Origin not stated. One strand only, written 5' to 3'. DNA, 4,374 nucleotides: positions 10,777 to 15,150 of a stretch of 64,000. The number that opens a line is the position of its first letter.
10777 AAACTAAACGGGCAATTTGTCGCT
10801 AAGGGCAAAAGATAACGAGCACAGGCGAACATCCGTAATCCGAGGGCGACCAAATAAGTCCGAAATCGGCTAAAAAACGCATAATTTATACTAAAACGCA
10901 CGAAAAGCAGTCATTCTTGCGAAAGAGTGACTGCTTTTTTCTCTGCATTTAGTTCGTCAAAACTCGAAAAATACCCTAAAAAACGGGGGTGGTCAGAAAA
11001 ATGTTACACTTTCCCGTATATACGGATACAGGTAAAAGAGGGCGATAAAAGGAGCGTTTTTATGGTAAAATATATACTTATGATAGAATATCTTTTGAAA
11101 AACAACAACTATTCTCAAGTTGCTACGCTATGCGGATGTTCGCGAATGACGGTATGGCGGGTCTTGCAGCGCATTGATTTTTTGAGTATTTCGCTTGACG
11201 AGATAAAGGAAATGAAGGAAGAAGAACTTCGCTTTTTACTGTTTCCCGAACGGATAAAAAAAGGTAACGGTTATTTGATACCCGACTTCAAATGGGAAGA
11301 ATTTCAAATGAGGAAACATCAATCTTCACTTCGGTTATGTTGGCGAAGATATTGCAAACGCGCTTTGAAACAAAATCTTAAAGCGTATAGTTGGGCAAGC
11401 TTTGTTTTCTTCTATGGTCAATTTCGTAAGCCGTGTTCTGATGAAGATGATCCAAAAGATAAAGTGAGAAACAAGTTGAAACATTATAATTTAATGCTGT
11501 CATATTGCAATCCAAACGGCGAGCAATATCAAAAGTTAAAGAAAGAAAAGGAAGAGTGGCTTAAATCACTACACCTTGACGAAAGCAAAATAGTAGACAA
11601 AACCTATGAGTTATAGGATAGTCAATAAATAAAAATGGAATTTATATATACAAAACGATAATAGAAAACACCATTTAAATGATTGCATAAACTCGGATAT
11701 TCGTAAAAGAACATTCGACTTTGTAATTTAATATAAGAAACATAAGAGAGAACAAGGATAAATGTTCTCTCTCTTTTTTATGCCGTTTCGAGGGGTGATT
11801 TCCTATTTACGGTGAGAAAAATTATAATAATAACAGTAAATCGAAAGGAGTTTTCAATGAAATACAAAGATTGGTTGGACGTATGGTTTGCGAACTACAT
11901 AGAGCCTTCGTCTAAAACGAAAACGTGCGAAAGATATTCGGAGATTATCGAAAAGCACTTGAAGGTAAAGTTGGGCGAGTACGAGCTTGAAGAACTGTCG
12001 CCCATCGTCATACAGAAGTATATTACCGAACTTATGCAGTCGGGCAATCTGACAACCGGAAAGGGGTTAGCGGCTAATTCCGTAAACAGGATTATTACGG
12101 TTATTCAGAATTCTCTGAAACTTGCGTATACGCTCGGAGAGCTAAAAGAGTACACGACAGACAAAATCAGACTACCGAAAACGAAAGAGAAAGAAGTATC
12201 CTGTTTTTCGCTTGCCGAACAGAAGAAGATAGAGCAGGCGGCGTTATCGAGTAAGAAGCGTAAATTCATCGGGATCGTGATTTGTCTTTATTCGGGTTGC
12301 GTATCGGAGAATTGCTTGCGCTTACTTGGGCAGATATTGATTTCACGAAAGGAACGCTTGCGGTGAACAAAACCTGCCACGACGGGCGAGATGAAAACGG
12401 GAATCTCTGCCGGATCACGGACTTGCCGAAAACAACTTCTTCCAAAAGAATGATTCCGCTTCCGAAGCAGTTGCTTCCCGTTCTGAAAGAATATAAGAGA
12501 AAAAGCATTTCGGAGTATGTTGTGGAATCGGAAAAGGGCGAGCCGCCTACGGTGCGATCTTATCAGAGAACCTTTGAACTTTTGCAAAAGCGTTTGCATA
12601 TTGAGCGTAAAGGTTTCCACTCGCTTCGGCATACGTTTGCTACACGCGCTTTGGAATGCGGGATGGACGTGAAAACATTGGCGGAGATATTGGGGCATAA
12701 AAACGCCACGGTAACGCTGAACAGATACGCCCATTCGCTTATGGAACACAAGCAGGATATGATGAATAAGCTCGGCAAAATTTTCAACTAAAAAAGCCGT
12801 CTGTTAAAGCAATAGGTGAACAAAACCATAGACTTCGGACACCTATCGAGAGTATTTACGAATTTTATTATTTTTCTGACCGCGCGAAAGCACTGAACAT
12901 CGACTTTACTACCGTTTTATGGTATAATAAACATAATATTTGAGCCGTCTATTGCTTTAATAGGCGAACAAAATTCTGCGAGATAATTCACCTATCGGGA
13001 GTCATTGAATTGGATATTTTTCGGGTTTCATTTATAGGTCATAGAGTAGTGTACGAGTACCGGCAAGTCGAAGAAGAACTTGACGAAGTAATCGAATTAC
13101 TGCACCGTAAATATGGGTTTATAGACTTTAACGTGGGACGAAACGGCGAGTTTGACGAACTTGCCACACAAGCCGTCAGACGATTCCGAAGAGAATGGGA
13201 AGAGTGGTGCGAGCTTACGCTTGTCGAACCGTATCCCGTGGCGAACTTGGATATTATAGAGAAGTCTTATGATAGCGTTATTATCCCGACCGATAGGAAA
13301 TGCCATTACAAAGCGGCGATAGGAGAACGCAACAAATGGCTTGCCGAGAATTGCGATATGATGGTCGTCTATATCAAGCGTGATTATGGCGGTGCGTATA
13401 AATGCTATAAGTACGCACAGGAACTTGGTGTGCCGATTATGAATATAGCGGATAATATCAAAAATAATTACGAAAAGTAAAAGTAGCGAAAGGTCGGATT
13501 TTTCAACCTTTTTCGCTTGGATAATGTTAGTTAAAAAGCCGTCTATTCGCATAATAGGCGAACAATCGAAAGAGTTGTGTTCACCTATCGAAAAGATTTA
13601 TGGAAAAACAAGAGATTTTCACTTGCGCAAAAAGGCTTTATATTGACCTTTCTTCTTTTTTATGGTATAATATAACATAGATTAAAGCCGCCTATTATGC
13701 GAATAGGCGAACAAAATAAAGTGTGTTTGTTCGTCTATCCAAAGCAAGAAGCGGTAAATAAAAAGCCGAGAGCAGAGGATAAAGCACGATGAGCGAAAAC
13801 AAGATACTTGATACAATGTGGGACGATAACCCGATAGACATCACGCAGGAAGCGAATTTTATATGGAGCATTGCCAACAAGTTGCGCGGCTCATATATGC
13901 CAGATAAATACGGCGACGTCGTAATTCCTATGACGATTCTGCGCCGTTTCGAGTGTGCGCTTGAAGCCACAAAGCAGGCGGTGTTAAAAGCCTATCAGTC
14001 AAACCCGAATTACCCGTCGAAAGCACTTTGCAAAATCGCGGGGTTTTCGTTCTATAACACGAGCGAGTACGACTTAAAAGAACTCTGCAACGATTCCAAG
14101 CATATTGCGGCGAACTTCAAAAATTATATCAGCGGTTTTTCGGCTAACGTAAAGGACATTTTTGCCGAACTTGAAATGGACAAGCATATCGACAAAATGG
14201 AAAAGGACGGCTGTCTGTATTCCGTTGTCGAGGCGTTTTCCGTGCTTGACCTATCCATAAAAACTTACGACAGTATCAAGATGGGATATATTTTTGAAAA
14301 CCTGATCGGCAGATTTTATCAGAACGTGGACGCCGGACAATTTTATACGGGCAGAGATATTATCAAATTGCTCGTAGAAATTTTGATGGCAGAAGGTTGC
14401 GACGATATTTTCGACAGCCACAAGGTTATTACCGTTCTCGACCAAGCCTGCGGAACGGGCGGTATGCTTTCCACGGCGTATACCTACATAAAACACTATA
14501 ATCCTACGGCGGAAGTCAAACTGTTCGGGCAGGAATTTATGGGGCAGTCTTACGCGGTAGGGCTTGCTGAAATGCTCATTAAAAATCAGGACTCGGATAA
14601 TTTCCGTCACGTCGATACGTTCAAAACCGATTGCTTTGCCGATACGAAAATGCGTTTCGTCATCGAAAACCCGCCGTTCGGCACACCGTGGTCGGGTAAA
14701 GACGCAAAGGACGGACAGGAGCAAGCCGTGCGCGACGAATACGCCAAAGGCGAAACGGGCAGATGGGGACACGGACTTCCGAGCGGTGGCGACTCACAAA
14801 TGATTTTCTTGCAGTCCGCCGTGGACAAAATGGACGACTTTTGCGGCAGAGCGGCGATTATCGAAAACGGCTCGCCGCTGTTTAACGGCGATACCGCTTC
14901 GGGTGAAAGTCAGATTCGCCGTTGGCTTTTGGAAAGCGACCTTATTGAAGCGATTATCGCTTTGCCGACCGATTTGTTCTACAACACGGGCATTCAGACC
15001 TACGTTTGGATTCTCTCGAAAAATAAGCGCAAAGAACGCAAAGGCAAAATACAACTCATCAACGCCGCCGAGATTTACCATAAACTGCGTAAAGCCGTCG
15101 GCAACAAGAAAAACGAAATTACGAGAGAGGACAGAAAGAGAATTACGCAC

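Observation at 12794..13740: Two promoter cassettes flanked by palindromic sites with pair-specific, reverse-complemented 5-bp centres: candidate orthogonal invertons in front of a SLOG gene and the Type I R-M operon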

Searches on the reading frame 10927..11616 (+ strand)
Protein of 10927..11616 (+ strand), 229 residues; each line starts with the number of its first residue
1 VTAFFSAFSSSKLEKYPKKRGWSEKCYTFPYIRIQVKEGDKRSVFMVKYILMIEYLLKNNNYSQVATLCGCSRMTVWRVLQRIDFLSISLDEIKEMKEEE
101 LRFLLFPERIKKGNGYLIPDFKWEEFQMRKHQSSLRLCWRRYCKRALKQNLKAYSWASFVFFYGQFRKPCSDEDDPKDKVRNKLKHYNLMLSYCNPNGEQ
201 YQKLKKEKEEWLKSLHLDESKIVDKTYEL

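Call 6: search_protein_families(library=pfam, proteins=[window:10927-11616:+])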
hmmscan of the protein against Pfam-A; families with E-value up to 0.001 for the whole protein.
window:10927-11616:+ (229 aa): 2 families
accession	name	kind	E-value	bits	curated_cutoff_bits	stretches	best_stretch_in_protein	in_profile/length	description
PF13384.12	HTH_23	-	2.2e-05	24.6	24.6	1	56-82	14-40/50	Homeodomain-like domain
PF13542.12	HTH_Tnp_ISL3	-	0.0008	19.3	27.4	0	53-83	20-50/51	Helix-turn-helix domain of transposase family ISL3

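Call 23: search_protein_families(library=ncbifam, proteins=[window:10927-11616:+], max_evalue=0.01)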
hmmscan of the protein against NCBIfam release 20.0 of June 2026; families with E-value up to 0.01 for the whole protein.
window:10927-11616:+ (229 aa): 0 families

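Call 40: search_protein_families(library=phrogs, proteins=[window:10927-11616:+], max_evalue=0.1)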
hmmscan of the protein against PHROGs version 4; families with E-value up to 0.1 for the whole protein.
window:10927-11616:+ (229 aa): 3 families
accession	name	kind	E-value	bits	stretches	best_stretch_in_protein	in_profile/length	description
phrog_32434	-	unknown function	0.0069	17.1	1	61-81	2-22/32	-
phrog_8446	-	DNA, RNA and nucleotide metabolism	0.022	15.4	1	50-94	19-57/211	HNH endonuclease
phrog_6223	-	transcription regulation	0.037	15.1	1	61-81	19-39/73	transcriptional repressor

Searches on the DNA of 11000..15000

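Call 5: search_rna_families(source=window, start=11000, end=15000, threshold=evalue, max_evalue=5)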
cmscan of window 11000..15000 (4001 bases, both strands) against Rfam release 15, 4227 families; matches with E-value up to 5: 3.
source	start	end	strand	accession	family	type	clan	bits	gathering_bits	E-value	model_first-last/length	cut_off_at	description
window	11686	11778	+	RF02434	SpF39_sRNA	Gene; sRNA;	-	30.8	60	0.38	1-109/109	no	Streptococcus sRNA SpF39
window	13625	13773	+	RF04147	MIR6224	Gene; miRNA;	-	29.7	171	0.0051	1-176/176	no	MIR6224 microRNA precursor family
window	11391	11475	+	RF03794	MIR5298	Gene; miRNA;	-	21.8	70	4.7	1-80/80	no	MIR5298 microRNA precursor family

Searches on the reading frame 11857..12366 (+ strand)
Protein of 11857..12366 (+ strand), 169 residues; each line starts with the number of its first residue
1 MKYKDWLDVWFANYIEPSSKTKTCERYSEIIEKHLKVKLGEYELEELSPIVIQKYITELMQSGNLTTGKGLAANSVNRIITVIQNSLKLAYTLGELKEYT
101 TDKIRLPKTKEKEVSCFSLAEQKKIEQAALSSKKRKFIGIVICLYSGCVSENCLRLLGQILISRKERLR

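Call 6: search_protein_families(library=pfam, proteins=[window:11857-12366:+])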
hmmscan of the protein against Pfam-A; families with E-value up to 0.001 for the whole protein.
window:11857-12366:+ (169 aa): 1 family
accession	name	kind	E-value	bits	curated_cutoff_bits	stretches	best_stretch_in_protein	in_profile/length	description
PF14659.12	Phage_int_SAM_3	-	1.9e-12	47.7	22.6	1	3-60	2-58/58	Phage integrase, N-terminal SAM-like domain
